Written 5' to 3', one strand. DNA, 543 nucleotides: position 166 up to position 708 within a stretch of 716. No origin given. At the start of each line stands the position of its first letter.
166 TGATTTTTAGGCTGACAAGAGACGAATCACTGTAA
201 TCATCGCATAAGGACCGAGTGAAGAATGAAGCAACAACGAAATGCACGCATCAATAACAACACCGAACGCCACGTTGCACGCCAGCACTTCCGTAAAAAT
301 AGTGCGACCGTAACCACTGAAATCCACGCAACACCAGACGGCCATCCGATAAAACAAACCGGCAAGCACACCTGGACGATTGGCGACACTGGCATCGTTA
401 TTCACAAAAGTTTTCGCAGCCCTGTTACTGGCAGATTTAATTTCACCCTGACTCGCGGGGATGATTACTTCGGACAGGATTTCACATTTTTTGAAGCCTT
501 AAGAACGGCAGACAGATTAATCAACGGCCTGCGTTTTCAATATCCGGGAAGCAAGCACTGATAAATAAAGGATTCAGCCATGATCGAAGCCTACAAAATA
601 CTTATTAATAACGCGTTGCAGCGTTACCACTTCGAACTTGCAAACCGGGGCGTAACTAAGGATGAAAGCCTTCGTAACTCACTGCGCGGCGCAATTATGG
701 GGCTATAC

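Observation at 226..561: ORF2 has a highly basic N-terminal segment and an aromatic-rich C-terminal half, suggesting a small nucleic-acid-binding or protein-inhibitor type product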

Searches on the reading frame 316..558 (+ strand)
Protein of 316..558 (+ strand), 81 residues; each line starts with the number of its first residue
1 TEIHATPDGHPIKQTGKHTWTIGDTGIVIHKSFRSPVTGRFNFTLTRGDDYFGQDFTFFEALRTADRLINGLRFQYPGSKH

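Call 44: search_dna_similar(query=window:316-558:+, collection=phages, mode=protein, max_evalue=10, max_rows=60)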
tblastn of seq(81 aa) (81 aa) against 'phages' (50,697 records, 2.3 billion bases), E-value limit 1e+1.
Records with a match: 33; places in all: 33; records where one place covers at least 80% of the query: 12.
Best place of each record, by identity: <60% 33.
By first word of the organism name: Klebsiella 14; Escherichia 9; Salmonella 4; Xuanwuvirus 2; Enterobacter 2; Citrobacter 1; uncultured 1.
By host as written in the record: Klebsiella pneumoniae 12; Escherichia coli 3; - 3; Escherichia coli 520873 2; Escherichia coli K88 2; Klebsiella pneumoniae ST16-OXA48 2; Enterobacter cloacae 2; Salmonella enterica subsp. salamae 241/01 II 2; and 4 more.
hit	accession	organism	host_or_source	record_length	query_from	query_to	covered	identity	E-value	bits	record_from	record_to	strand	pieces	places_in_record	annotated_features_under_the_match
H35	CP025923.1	Escherichia phage 520873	Escherichia coli 520873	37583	1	74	91%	59.5%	3e-24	99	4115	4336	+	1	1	record has no annotation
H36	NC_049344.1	Escherichia phage 520873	Escherichia coli 520873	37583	1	74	91%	59.5%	3e-24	99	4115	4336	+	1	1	DUF4761 family protein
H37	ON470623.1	Escherichia phage vB_EcoM-705R2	Escherichia coli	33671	1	74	91%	58.1%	8e-24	98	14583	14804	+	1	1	hypothetical protein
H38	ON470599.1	Escherichia phage vB_EcoM-569R5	Escherichia coli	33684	1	74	91%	58.1%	8e-24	98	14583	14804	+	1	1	hypothetical protein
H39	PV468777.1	Escherichia phage Entero_P88_NC_026014(23)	Escherichia coli O25b:H4-ST131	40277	1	74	91%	58.1%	8e-24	98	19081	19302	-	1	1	DUF4761 family protein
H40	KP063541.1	Escherichia phage P88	Escherichia coli K88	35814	1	74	91%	58.1%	2e-23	97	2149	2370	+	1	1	hypothetical protein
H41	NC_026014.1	Escherichia phage P88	Escherichia coli K88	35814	1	74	91%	58.1%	2e-23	97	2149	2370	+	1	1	DUF4761 family protein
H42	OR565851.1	Citrobacter phage Shae_phiSM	Citrobacter rodentium DBS100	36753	2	74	90%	58.9%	2e-23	97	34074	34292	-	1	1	hypothetical protein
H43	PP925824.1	Escherichia phage Chuche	Escherichia coli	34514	1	74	91%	58.1%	5e-23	96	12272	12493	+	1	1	hypothetical protein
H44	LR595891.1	Xuanwuvirus P884B11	-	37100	1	74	91%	58.1%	6e-23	96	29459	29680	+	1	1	hypothetical protein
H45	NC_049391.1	Xuanwuvirus P884B11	-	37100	1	74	91%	58.1%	6e-23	96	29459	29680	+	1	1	hypothetical protein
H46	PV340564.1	Escherichia phage PhiR44_2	Escherichia coli C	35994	1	74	91%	56.8%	8e-23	95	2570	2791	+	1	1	hypothetical protein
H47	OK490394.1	Klebsiella phage Kp4845-1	Klebsiella pneumoniae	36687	25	74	62%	36.0%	6e-1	33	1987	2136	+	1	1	record has no annotation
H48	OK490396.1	Klebsiella phage Kp4846-1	Klebsiella pneumoniae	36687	25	74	62%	36.0%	6e-1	33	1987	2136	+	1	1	record has no annotation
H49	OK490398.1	Klebsiella phage Kp4847-1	Klebsiella pneumoniae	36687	25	74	62%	36.0%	6e-1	33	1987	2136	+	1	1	record has no annotation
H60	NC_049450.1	Klebsiella phage ST16-OXA48phi5.4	Klebsiella pneumoniae ST16-OXA48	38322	25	74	62%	36.0%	6e-1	33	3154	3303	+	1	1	hypothetical protein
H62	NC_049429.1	Enterobacter phage phiT5282H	Enterobacter cloacae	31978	14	68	68%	32.7%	4e-3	39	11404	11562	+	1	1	DUF4761 family protein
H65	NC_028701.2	Salmonella phage SEN5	Salmonella enterica subsp. salamae ...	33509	14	68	68%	32.7%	4e-3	39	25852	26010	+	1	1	DUF4761 family protein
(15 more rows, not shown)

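Call 45: get_annotated_region(hit=H65, flank=2500)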
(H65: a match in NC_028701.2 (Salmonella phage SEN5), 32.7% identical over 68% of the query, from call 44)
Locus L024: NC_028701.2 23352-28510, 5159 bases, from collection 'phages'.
description: Salmonella phage SEN5, complete genome.
organism: Salmonella phage SEN5 (NCBI taxid 1647466)
taxonomy: Viruses; Duplodnaviria; Heunggongvirae; Uroviricota; Caudoviricetes; Peduoviridae; Senquatrovirus; Senquatrovirus SEN4
host: Salmonella enterica subsp. salamae 241/01 II; source: feces; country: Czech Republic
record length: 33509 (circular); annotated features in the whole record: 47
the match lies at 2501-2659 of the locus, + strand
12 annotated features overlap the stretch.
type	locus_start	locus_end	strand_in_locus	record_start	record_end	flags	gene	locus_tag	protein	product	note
CDS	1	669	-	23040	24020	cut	-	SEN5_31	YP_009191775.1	integrase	-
CDS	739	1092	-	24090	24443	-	-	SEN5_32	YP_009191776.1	transcriptional regulator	-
CDS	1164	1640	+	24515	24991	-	-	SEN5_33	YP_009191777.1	hypothetical protein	-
CDS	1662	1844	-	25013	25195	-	-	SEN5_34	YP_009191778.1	hypothetical protein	-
CDS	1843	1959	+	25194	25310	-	-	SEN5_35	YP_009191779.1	hypothetical protein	-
CDS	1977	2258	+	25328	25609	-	-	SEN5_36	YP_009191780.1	Cox-like excisionase and repressor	-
CDS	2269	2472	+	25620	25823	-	-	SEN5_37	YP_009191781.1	hypothetical protein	-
CDS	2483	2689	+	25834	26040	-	-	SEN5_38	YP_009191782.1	DUF4761 family protein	-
CDS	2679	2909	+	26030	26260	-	-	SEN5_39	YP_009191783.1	cell division inhibitor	-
CDS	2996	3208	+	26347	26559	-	-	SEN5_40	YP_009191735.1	hypothetical protein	-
CDS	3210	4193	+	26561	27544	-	-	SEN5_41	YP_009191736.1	DNA methyltransferase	-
CDS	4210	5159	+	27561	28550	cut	-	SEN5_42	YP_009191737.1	DNA methyltransferase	-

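Call 46: get_annotated_region(hit=H62, flank=2500)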
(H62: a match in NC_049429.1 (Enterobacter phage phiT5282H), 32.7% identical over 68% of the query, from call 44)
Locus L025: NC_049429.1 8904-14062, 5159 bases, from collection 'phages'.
description: Enterobacter phage phiT5282H, complete genome.
organism: Enterobacter phage phiT5282H (NCBI taxid 2340712)
taxonomy: Viruses; Duplodnaviria; Heunggongvirae; Uroviricota; Caudoviricetes; Peduoviridae; Novemvirus; Novemvirus T5282H
host: Enterobacter cloacae; source: -; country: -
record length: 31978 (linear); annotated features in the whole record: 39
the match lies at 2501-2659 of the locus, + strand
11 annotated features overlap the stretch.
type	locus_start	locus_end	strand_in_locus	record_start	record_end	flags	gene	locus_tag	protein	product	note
CDS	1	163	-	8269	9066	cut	cpdA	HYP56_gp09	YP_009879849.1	metallophosphoesterase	3',5'-cyclic adenosine monophosphate phosphodiesterase CpdA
CDS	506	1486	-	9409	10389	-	xerC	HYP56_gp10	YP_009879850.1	integrase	Tyrosine recombinase XerC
CDS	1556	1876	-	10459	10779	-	-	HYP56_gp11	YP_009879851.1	transcriptional regulator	-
CDS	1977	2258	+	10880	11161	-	-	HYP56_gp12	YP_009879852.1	Cox-like excisionase and repressor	-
CDS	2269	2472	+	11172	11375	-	-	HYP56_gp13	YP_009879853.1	hypothetical protein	-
CDS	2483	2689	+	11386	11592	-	-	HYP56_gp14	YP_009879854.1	DUF4761 family protein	-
CDS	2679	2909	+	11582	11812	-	-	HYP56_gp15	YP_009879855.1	cell division inhibitor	-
CDS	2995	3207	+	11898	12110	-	-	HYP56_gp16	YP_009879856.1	hypothetical protein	-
CDS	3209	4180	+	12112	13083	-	dam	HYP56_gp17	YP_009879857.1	DNA methyltransferase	-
CDS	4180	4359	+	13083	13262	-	-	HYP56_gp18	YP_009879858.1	hypothetical protein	-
CDS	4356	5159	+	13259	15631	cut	-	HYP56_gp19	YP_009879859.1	nicking at origin of replication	-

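Call 47: get_annotated_region(hit=H60, flank=2500)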
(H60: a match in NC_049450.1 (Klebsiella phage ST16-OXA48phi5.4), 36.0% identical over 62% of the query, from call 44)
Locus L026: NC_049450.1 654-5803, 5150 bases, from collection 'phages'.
description: Klebsiella phage ST16-OXA48phi5.4, complete genome.
organism: Klebsiella phage ST16-OXA48phi5.4 (NCBI taxid 2510483)
taxonomy: Viruses; Duplodnaviria; Heunggongvirae; Uroviricota; Caudoviricetes; Peduoviridae; Reipivirus; Reipivirus ST16OXA48phi54
host: Klebsiella pneumoniae ST16-OXA48; source: -; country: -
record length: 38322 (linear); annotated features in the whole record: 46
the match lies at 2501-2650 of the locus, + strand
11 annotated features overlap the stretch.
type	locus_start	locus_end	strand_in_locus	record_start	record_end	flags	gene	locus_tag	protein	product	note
CDS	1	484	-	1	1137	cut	-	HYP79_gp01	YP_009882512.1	sensor domain-containing diguanylate cyclase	-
CDS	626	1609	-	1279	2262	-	-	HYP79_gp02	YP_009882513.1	integrase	-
CDS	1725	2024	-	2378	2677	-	-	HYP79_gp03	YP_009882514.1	transcriptional regulator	-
CDS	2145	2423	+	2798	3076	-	-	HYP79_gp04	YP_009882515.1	Cox-like excisionase and repressor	Regulatory phage protein cox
CDS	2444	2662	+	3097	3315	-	-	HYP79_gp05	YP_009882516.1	hypothetical protein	hypothetical protein, DUF4761 domain-containing protein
CDS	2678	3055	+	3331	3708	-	-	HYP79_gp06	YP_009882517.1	hypothetical protein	-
CDS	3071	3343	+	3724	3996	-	-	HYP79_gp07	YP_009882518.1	hypothetical protein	-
CDS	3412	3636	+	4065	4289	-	-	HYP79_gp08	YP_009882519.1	hypothetical protein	-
CDS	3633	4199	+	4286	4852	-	-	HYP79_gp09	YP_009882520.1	3'-5' exoribonuclease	-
CDS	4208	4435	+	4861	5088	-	-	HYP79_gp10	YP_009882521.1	hypothetical protein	-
CDS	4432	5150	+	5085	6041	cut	-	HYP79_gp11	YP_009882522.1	DNA methyltransferase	-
